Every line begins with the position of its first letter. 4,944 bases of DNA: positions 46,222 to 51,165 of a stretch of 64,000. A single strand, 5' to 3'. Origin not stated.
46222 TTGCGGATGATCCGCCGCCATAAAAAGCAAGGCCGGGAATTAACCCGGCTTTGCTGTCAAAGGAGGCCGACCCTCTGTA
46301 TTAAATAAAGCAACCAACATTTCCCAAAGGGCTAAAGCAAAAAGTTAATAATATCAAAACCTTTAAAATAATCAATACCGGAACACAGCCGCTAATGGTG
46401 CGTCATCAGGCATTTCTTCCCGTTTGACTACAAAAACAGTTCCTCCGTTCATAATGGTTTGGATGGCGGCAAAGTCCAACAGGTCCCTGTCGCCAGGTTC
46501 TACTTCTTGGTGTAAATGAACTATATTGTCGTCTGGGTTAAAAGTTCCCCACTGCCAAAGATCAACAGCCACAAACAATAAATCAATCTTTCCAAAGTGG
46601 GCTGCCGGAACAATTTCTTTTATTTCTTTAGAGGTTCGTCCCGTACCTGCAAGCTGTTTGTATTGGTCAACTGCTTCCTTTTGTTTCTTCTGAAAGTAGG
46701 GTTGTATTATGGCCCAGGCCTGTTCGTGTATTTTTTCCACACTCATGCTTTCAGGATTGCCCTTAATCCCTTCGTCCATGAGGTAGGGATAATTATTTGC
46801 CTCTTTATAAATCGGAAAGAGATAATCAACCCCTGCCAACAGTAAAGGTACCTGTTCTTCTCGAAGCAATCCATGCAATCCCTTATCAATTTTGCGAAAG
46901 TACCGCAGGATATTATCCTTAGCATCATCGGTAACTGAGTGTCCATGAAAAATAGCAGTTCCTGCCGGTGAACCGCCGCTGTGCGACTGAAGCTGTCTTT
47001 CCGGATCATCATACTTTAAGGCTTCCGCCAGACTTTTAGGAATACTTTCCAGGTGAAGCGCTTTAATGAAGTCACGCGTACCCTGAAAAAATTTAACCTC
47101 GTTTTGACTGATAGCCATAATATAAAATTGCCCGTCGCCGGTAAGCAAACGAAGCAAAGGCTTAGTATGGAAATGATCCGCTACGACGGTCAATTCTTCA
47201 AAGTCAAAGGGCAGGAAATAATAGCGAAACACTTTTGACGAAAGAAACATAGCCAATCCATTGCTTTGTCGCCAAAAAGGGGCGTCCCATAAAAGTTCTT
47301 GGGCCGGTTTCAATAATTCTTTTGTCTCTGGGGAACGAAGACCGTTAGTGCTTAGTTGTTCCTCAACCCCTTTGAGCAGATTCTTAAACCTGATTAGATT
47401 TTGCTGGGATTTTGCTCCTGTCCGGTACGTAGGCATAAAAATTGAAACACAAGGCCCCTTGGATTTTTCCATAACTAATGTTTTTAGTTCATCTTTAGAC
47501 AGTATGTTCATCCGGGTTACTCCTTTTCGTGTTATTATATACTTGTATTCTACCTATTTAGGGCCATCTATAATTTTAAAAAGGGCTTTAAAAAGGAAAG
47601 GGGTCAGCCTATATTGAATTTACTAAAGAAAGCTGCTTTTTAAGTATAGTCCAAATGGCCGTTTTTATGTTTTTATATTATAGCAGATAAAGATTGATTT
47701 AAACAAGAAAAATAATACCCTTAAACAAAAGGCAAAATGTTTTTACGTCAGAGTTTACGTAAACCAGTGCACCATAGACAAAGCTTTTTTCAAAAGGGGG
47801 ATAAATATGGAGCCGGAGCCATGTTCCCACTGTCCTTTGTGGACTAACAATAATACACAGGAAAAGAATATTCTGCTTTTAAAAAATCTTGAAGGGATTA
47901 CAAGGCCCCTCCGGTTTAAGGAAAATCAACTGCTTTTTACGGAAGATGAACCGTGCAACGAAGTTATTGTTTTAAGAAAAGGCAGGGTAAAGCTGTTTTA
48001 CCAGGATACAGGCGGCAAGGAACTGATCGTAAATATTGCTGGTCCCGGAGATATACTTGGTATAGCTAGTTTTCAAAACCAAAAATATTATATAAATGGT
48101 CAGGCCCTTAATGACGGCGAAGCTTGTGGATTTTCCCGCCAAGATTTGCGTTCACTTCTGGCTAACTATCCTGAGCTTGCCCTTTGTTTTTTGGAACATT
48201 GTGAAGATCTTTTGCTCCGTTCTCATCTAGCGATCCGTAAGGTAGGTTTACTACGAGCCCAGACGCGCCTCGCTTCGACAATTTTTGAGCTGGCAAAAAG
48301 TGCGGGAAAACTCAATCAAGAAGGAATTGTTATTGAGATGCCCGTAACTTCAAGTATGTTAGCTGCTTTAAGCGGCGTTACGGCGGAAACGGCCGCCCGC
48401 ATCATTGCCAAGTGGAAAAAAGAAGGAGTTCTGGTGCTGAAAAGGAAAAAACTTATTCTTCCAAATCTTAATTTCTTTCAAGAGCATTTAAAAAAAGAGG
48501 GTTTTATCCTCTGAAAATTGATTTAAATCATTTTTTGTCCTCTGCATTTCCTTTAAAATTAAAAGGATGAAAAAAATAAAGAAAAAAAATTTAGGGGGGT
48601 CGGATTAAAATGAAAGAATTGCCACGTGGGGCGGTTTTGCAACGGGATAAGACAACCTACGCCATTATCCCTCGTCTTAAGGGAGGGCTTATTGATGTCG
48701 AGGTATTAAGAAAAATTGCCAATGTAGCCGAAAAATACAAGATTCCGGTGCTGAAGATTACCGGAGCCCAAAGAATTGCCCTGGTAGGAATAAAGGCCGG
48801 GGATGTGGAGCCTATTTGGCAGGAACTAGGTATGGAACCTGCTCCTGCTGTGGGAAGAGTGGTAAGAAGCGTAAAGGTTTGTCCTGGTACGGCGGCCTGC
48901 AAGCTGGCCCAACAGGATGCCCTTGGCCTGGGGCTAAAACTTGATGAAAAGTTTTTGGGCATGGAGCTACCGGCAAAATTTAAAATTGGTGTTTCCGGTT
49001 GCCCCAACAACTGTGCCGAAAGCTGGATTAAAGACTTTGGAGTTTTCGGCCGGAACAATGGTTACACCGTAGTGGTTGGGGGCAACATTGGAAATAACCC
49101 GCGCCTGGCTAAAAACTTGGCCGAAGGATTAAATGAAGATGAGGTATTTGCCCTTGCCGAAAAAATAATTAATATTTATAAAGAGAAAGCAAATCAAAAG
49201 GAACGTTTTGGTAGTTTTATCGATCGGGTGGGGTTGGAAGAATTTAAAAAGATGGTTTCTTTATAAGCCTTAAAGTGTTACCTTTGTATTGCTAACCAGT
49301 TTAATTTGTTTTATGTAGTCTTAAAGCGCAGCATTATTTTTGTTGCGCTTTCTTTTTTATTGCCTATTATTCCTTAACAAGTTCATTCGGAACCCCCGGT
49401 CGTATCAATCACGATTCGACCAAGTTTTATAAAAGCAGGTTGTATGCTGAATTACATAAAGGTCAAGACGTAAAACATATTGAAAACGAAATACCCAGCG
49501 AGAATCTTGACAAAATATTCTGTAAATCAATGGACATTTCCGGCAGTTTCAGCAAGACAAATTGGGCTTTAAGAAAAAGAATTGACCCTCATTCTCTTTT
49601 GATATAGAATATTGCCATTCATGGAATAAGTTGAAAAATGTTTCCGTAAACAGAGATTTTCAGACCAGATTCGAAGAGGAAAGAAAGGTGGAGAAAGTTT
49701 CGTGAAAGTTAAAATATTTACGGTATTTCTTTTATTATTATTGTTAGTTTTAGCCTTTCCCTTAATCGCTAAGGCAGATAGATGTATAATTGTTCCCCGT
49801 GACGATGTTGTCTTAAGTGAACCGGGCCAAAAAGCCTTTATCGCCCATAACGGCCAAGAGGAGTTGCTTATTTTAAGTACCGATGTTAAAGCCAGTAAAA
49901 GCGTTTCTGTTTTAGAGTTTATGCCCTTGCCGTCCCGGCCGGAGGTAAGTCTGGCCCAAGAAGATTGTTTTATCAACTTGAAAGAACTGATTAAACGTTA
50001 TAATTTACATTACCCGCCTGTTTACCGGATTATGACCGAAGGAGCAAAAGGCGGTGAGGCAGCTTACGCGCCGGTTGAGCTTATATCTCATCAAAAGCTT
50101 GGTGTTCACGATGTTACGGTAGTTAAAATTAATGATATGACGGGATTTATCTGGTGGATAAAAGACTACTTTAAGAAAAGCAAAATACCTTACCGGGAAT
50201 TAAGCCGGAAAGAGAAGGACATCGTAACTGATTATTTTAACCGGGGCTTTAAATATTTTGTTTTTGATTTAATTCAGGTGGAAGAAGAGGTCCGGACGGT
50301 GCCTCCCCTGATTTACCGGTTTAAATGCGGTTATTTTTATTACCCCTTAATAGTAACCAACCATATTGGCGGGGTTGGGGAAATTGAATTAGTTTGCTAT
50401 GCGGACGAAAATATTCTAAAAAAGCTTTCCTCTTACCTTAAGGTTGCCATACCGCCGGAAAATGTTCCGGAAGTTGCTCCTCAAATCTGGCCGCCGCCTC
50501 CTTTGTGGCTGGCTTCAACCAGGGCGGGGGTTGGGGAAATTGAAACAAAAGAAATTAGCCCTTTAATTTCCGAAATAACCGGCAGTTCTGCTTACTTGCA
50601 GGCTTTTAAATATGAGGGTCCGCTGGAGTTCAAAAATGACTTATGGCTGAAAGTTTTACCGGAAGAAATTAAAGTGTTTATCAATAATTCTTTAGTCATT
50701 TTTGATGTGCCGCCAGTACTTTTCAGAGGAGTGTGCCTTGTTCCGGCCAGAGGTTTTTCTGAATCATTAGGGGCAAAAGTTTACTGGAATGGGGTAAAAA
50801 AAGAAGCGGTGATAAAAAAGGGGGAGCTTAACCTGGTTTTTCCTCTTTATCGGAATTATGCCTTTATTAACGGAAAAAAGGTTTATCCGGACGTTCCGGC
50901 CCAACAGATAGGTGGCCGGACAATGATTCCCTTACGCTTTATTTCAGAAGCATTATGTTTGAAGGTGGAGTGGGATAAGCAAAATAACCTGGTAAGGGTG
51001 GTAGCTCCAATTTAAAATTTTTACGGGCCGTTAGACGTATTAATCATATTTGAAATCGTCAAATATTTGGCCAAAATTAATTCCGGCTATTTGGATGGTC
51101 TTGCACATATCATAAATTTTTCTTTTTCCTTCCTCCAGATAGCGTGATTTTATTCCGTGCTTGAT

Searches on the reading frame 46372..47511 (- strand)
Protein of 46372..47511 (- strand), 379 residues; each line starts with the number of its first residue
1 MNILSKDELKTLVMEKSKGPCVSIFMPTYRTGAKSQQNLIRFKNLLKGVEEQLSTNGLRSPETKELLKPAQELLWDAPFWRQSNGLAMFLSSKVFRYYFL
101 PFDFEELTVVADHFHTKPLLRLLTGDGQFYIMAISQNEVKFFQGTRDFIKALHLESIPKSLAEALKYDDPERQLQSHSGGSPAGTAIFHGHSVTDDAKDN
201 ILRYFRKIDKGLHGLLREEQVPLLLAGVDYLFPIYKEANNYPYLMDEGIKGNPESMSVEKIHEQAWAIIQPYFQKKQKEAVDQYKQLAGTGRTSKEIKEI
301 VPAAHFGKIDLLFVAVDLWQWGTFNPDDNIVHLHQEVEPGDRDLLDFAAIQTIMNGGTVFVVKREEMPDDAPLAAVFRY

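Call 70: search_protein_families(library=pfam, proteins=[window:46372-47511:-], max_evalue=0.01)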
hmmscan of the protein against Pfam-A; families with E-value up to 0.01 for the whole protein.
window:46372-47511:- (379 aa): 5 families
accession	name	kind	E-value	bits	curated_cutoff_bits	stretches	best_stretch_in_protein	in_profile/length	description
PF18849.6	baeRF_family7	-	2.3e-50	170.9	27.2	1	129-271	1-144/144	Bacterial archaeo-eukaryotic release factor family 7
PF18845.6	baeRF_family3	-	3.7e-48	164.5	31.5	1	128-307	1-167/168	Bacterial archaeo-eukaryotic release factor family 3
PF18848.6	baeRF_family6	-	1.3e-36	126.6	27.5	1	128-270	2-148/149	Bacterial archaeo-eukaryotic release factor family 6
PF18855.6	baeRF_family11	-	5.5e-18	66.1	27.2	1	130-272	5-136/139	Bacterial archaeo-eukaryotic release factor family 11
PF18851.6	baeRF_family8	-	6e-18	65.5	27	1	128-275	3-139/141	Bacterial archaeo-eukaryotic release factor family 8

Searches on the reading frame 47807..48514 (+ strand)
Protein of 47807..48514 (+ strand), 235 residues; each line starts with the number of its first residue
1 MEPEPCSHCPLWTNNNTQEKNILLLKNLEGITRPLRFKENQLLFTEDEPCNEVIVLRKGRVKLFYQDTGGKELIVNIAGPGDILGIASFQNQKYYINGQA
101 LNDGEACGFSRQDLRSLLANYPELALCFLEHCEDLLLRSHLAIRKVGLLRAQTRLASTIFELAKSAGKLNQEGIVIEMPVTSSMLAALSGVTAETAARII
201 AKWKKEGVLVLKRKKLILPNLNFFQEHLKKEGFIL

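Call 70: search_protein_families(library=pfam, proteins=[window:47807-48514:+], max_evalue=0.01)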
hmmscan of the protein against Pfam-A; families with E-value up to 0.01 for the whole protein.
window:47807-48514:+ (235 aa): 3 families
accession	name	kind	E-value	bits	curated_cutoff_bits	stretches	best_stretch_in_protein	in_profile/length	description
PF00027.35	cNMP_binding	-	5.3e-17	62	27.5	1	36-121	3-89/89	Cyclic nucleotide-binding domain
PF13545.12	HTH_Crp_2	-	1.1e-10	41.8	27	1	154-221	2-64/70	Crp-like helix-turn-helix domain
PF10098.14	DUF2336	-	0.0067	16.3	34.6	1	177-213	174-210/262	Uncharacterised protein conserved in bacteria (DUF2336)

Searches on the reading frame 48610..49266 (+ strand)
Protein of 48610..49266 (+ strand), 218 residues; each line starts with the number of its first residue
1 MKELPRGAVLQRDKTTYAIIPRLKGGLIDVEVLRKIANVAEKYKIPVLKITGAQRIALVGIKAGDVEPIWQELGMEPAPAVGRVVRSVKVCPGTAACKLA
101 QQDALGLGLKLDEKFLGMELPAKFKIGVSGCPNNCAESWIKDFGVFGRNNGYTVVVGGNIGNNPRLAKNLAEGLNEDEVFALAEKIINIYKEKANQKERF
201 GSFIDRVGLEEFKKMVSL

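Call 70: search_protein_families(library=pfam, proteins=[window:48610-49266:+], max_evalue=0.01)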
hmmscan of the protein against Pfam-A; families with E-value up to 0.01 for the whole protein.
window:48610-49266:+ (218 aa): 2 families
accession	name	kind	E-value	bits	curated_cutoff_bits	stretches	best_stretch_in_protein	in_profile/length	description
PF01077.27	NIR_SIR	-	9.6e-37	126.3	27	1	83-216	3-150/158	Nitrite and sulphite reductase 4Fe-4S domain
PF03460.22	NIR_SIR_ferr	-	1.4e-14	54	24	1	11-74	3-67/69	Nitrite/Sulfite reductase ferredoxin-like half domain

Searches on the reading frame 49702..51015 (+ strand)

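Call 70: search_protein_families(library=pfam, proteins=[window:49702-51015:+], max_evalue=0.01)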
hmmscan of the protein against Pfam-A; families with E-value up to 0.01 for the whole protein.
window:49702-51015:+ (437 aa): 2 families
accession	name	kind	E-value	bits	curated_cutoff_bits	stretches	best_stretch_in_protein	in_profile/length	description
PF07833.16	Cu_amine_oxidN1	-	2.7e-29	101.7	24.2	1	327-432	2-107/108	Copper amine oxidase N-terminal domain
PF10092.14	DUF2330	-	1.3e-05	25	24.7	1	31-217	11-197/279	Uncharacterized protein conserved in bacteria (DUF2330)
